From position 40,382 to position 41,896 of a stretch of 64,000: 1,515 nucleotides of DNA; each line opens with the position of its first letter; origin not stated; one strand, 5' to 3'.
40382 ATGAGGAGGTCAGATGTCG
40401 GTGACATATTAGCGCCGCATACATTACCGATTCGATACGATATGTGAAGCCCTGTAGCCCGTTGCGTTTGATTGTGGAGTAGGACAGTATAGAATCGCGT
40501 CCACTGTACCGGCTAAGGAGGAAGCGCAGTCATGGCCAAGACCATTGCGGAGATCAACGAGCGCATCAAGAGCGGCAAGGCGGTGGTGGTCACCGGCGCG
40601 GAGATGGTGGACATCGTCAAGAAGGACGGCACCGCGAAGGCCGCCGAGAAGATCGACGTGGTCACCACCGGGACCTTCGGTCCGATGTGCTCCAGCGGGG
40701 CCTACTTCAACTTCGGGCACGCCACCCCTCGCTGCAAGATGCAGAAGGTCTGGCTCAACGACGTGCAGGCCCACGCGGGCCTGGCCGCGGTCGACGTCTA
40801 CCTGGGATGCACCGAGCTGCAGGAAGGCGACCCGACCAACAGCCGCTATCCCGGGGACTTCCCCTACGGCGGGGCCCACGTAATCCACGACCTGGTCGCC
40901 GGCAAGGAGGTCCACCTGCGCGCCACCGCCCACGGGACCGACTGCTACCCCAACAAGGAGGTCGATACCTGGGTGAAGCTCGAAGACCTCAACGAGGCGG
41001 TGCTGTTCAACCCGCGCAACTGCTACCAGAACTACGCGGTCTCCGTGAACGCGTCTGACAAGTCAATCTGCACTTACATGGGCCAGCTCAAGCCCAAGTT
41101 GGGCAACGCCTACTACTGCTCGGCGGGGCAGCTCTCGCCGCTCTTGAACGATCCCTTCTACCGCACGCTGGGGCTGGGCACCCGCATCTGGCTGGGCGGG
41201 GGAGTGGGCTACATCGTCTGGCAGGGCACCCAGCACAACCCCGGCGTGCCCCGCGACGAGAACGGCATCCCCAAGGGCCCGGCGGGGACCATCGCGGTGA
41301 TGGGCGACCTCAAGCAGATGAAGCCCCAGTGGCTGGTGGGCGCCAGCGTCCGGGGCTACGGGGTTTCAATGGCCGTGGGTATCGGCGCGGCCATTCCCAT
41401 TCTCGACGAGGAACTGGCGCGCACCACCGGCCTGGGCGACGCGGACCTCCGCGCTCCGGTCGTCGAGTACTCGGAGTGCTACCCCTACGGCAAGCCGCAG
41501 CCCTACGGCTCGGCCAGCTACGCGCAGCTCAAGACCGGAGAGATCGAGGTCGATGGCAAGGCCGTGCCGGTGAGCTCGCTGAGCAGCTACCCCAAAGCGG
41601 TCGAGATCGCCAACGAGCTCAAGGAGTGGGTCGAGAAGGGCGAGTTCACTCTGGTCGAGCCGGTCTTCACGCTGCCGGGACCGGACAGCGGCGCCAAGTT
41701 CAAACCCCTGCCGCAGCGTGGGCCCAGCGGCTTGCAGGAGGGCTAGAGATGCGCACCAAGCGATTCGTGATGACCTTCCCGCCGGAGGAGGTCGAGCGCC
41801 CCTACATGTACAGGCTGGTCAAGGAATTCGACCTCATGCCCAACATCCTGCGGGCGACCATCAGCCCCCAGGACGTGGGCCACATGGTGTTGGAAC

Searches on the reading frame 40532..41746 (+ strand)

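Call 8: search_protein_families(library=pfam, proteins=[window:40532-41746:+], max_evalue=0.001)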
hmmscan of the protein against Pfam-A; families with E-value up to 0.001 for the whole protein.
window:40532-41746:+ (404 aa): 1 family
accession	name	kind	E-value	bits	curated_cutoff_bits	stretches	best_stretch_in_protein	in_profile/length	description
PF01837.22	HcyBio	-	1.9e-147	491.2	26.2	1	17-374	1-349/349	Homocysteine biosynthesis enzyme, sulfur-incorporation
